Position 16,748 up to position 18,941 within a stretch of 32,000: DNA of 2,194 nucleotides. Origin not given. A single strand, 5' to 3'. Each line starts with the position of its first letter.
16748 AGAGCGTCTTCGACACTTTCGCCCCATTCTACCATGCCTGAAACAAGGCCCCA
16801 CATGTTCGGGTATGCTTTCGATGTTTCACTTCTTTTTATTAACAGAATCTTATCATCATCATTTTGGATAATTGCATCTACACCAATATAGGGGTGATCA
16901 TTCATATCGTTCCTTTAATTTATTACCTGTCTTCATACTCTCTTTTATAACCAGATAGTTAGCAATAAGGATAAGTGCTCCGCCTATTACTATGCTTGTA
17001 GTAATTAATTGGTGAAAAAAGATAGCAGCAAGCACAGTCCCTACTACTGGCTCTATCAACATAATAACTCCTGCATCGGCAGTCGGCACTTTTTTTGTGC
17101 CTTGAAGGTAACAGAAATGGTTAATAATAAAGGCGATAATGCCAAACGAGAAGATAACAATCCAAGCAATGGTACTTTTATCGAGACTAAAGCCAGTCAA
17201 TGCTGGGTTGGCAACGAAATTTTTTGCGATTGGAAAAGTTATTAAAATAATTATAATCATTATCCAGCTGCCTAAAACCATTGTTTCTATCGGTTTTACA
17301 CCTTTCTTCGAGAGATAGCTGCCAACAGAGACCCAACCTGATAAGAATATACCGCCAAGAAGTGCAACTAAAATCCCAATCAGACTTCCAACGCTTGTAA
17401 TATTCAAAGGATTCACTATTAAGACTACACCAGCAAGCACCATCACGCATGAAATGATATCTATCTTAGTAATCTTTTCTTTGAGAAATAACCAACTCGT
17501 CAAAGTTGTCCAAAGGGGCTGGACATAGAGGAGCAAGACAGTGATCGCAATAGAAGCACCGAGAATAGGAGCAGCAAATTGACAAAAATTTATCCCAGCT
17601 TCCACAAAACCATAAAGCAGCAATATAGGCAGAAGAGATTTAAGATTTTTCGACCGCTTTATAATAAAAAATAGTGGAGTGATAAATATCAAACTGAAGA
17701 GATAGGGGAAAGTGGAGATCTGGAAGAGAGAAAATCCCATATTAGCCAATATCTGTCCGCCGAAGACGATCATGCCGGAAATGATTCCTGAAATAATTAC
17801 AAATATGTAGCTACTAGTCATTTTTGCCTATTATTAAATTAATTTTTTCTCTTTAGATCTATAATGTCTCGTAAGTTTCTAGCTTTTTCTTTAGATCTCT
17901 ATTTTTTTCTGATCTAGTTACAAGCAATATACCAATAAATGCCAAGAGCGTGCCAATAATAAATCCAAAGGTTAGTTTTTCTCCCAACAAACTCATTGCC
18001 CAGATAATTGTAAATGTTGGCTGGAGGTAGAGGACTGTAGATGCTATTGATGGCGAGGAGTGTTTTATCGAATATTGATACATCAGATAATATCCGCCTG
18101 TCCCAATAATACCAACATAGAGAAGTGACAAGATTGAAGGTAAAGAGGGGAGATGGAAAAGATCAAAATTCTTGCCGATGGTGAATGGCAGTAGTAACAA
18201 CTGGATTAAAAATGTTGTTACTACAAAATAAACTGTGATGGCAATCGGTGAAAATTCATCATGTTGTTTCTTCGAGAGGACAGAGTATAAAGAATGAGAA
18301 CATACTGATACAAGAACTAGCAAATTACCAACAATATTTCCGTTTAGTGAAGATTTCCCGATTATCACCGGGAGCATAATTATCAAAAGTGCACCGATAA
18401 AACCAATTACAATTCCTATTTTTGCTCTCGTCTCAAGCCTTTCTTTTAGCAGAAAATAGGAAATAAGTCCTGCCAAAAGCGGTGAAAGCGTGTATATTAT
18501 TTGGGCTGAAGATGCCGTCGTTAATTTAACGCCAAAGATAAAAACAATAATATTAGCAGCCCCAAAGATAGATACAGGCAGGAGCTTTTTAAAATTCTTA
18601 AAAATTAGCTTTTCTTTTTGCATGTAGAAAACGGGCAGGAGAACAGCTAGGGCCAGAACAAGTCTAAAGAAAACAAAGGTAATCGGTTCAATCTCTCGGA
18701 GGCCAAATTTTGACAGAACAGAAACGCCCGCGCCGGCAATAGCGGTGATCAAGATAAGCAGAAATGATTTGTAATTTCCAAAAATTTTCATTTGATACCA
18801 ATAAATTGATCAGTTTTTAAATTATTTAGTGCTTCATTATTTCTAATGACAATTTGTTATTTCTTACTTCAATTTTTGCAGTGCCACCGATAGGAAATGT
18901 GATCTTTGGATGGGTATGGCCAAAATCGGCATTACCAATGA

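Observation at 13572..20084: About 6.5-kb operon stacking five nucleotide-phosphohydrolase superfamilies with an MccF-like peptidase, a GNAT and two DMT transporters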

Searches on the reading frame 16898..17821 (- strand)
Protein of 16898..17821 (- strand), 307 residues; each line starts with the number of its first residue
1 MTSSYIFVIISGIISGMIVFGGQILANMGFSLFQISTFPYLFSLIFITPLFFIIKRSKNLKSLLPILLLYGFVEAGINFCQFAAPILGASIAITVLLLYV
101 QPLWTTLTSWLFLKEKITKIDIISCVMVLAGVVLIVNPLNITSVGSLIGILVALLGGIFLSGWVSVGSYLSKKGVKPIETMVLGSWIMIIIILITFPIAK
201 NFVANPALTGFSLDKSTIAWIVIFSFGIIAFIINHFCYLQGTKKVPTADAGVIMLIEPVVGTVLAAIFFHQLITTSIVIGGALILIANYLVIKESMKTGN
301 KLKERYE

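Call 4: search_protein_families(library=pfam, proteins=[window:16898-17821:-], max_evalue=0.01)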
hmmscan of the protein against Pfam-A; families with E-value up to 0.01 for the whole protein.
window:16898-17821:- (307 aa): 1 family
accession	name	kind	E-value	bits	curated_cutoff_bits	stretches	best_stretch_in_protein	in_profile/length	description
PF00892.27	EamA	-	2.2e-26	93.2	28.2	2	4-136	3-134/135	EamA-like transporter family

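Call 22: search_protein_families(library=ncbifam, proteins=[window:16898-17821:-], max_evalue=0.001)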
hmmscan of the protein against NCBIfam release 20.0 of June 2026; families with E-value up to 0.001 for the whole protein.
window:16898-17821:- (307 aa): 2 families
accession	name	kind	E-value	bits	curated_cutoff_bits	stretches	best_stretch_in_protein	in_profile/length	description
TIGR00950.1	2A78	equivalog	1.1e-22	80.7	230.2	1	40-287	22-262/264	carboxylate/amino acid/amine transporter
NF050091.1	ArAmAcExpYddG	equivalog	9.2e-09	35.2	300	1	194-297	38-141/285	aromatic amino acid exporter YddG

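Call 27: search_protein_families(library=padloc, proteins=[window:16898-17821:-], max_evalue=0.01)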
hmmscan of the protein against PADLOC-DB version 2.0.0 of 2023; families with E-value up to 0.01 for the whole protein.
window:16898-17821:- (307 aa): 0 families

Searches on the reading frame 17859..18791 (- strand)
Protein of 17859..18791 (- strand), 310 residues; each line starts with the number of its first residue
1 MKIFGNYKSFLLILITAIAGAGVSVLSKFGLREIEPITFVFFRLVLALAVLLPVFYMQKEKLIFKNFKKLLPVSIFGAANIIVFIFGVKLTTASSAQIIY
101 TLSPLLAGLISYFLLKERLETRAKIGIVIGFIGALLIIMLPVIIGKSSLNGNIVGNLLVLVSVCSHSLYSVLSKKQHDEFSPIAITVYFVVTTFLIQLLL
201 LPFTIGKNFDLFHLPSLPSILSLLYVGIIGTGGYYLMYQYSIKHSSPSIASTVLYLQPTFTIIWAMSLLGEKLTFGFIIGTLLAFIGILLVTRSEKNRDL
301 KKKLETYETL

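Call 4: search_protein_families(library=pfam, proteins=[window:17859-18791:-], max_evalue=0.01)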
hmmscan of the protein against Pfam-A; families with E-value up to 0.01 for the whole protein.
window:17859-18791:- (310 aa): 3 families
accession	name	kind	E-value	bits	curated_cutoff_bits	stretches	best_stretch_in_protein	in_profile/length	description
PF00892.27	EamA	-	6.3e-48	162.9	28.2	2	155-292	3-134/135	EamA-like transporter family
PF03151.22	TPT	-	4.4e-06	26.7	30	1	36-205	31-197/291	Triose-phosphate Transporter family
PF17647.6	DUF5518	-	0.00066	20.2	27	1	77-163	7-95/116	Family of unknown function (DUF5518)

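Call 22: search_protein_families(library=ncbifam, proteins=[window:17859-18791:-], max_evalue=0.001)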
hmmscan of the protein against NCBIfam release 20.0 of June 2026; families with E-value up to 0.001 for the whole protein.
window:17859-18791:- (310 aa): 5 families
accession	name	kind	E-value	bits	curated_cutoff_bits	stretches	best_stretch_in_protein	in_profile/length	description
TIGR00950.1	2A78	equivalog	3.1e-22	79.2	230.2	1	31-288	12-263/264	carboxylate/amino acid/amine transporter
NF050091.1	ArAmAcExpYddG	equivalog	1.4e-20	74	300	2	38-196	32-192/285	aromatic amino acid exporter YddG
NF008432.0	PRK11272.1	equivalog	8.9e-14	51.4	270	1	27-295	29-289/294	drug/metabolite exporter YedA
NF008676.0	PRK11689.1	equivalog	3.3e-10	39.6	194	1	97-296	97-292/297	aromatic amino acid DMT transporter YddG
TIGR03340.1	phn_DUF6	hypoth_equivalog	1.2e-05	25.1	288.15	1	157-303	4-145/281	phosphonate utilization associated putative membrane protein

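Call 27: search_protein_families(library=padloc, proteins=[window:17859-18791:-], max_evalue=0.01)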
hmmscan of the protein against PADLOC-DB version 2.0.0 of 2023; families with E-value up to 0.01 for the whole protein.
window:17859-18791:- (310 aa): 0 families
